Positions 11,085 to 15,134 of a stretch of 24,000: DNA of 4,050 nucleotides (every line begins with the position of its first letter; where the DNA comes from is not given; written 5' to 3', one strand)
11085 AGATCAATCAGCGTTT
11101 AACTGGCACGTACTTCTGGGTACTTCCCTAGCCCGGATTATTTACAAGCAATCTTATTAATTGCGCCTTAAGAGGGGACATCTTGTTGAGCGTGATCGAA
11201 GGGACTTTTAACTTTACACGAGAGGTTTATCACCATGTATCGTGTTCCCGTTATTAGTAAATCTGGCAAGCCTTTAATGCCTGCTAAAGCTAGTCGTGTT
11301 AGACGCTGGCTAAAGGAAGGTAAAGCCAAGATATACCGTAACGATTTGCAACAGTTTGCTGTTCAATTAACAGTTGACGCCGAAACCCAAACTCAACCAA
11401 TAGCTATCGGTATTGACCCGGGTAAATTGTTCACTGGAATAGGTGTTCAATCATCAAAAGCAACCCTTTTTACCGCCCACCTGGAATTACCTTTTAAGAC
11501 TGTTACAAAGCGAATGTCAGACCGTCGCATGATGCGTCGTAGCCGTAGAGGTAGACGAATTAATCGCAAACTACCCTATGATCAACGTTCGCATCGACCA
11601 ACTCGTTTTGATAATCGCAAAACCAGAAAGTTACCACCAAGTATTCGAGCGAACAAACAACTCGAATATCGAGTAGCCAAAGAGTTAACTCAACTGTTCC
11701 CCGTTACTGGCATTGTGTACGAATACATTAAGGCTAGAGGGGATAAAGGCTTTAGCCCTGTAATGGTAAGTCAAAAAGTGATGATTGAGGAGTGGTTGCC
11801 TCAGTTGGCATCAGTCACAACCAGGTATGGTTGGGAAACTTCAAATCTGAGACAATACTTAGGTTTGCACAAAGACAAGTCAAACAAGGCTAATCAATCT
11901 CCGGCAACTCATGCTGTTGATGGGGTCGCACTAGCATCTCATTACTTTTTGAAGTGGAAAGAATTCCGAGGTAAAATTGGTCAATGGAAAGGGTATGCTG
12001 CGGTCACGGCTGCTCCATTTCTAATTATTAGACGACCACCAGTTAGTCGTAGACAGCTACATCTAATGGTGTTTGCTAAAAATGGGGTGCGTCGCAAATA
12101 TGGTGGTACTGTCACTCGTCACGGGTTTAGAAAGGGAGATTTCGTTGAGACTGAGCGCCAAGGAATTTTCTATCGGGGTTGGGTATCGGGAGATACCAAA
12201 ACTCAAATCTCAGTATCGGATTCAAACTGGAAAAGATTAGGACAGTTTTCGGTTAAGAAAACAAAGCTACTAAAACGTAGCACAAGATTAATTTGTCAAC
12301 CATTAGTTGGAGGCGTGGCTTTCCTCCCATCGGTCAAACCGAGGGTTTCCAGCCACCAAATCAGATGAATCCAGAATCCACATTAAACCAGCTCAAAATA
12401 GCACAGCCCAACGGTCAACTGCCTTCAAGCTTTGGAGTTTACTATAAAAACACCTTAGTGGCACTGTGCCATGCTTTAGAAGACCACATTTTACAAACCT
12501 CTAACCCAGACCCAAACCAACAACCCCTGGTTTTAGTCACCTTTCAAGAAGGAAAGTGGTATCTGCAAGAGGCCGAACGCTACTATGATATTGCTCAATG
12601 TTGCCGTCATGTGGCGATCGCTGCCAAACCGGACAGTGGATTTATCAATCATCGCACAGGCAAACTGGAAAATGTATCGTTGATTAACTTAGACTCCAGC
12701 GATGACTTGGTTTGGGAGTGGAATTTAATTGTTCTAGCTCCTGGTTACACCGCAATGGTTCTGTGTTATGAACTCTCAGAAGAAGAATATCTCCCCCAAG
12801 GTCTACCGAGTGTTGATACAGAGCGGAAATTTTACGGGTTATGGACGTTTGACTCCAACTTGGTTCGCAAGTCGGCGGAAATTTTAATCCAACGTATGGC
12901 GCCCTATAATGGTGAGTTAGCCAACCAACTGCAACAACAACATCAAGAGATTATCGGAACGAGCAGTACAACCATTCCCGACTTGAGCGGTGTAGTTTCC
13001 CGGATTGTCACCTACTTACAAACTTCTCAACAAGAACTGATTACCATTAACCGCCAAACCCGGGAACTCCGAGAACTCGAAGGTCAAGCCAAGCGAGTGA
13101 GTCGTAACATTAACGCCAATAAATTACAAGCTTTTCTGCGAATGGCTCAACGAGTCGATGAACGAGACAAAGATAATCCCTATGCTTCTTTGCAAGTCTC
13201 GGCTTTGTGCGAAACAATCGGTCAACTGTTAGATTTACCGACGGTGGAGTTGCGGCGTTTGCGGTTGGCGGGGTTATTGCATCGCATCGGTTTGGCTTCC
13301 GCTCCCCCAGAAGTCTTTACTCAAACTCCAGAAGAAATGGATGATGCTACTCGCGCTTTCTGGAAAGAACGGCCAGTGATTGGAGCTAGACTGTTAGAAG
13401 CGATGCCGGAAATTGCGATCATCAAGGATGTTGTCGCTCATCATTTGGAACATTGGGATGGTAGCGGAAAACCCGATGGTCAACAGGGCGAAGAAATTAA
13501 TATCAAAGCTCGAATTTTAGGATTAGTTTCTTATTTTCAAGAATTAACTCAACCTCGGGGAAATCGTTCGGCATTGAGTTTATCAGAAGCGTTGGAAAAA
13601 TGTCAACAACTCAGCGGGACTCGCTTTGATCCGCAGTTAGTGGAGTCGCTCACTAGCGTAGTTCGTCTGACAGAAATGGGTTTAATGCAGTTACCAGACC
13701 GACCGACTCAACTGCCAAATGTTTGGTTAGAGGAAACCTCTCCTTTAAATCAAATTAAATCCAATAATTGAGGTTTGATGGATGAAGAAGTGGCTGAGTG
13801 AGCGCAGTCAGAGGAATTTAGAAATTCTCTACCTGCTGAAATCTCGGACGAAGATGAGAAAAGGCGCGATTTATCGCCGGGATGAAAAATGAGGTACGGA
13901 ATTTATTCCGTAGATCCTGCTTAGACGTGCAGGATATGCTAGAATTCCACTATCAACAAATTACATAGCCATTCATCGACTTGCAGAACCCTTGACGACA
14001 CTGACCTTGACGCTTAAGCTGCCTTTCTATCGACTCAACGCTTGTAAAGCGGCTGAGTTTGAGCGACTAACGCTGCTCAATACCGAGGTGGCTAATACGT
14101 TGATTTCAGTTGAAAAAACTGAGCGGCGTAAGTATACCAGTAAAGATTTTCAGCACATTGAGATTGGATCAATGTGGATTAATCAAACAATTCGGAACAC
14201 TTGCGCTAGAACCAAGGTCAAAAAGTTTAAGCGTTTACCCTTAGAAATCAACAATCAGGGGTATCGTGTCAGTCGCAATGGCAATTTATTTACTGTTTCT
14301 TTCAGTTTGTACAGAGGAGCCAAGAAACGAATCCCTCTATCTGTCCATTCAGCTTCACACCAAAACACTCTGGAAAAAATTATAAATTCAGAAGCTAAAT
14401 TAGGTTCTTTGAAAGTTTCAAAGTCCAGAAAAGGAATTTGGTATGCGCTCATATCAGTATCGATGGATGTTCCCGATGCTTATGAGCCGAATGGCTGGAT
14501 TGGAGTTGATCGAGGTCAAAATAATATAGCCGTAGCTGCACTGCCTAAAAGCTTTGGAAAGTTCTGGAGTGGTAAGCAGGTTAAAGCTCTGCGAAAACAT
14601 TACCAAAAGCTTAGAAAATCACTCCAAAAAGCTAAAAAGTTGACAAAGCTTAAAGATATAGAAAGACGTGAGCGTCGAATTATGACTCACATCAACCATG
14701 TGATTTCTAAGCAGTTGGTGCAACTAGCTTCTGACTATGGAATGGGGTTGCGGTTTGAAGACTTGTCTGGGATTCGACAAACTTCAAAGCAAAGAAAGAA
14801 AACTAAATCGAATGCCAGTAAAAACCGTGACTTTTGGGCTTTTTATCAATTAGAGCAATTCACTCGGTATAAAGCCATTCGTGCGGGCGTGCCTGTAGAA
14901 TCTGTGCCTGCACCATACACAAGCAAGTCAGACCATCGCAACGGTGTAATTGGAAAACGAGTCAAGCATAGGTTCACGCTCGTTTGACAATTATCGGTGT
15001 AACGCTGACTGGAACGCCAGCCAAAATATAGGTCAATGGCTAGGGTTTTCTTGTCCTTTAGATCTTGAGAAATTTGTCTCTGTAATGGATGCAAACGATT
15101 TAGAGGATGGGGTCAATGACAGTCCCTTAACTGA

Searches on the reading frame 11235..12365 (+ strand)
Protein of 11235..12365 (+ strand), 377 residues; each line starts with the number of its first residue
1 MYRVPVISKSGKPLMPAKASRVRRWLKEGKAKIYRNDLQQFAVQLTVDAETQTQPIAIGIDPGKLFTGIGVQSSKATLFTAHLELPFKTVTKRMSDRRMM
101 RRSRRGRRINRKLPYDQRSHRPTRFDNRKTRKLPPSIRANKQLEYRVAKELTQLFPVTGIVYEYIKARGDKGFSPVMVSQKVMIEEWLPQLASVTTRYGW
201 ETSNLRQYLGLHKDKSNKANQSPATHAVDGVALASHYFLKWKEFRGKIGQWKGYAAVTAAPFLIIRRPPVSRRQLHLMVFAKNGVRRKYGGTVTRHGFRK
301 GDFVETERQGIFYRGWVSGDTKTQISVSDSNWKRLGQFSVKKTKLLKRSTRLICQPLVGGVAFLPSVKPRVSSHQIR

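Call 12: search_protein_families(library=pfam, proteins=[window:11235-12365:+], max_evalue=0.001)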
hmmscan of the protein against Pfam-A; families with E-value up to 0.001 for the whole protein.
window:11235-12365:+ (377 aa): 1 family
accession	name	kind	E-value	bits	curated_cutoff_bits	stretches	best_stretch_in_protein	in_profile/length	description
PF14239.11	RRXRR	-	4.1e-46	157.4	25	1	4-166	1-155/174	RRXRR protein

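Call 17: search_protein_families(library=padloc, proteins=[window:11235-12365:+], max_evalue=0.01)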
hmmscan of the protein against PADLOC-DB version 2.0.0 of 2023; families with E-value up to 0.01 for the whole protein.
window:11235-12365:+ (377 aa): 0 families

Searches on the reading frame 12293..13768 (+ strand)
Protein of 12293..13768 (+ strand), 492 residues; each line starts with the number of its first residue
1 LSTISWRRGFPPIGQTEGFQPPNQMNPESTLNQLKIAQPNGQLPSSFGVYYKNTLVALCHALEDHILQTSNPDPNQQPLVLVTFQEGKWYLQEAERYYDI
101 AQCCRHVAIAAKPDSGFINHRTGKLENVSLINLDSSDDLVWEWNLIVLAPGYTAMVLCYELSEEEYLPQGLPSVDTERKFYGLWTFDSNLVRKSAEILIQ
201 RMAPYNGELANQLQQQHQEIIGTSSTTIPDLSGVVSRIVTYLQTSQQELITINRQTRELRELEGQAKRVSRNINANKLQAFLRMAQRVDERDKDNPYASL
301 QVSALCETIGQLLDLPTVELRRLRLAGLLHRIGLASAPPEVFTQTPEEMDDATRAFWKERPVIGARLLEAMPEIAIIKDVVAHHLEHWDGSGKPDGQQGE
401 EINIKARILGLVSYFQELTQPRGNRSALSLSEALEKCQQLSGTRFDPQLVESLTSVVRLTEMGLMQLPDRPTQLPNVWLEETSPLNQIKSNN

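Call 12: search_protein_families(library=pfam, proteins=[window:12293-13768:+], max_evalue=0.001)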
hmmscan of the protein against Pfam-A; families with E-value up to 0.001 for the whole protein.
window:12293-13768:+ (492 aa): 4 families
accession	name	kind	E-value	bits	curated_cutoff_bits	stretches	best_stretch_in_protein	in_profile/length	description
PF13487.12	HD_5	-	8.7e-43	146.4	27.2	1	270-449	3-170/170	HD domain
PF10069.14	DICT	-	2.4e-38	131.4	23.8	1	28-160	1-128/129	Sensory domain in DIguanylate Cyclases and Two-component system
PF17150.9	CHASE6_C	-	4.3e-27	94.9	27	1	174-250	1-79/80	C-terminal domain of two-partite extracellular sensor domain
PF01966.28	HD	-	4.3e-07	30.7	22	1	299-411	5-109/116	HD domain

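Call 17: search_protein_families(library=padloc, proteins=[window:12293-13768:+], max_evalue=0.01)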
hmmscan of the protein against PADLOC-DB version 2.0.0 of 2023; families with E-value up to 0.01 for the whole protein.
window:12293-13768:+ (492 aa): 0 families

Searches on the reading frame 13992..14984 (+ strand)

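Call 12: search_protein_families(library=pfam, proteins=[window:13992-14984:+], max_evalue=0.001)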
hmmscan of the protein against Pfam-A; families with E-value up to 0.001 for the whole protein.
window:13992-14984:+ (331 aa): 2 families
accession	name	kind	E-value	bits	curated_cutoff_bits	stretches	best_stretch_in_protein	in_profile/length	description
PF07282.18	Cas12f1-like_TNB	-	7.1e-07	29.7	26.3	1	284-320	1-37/60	Cas12f1-like, TNB domain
PF01385.25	OrfB_IS605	-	0.00017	22.2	30.5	1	157-244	5-101/120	Probable transposase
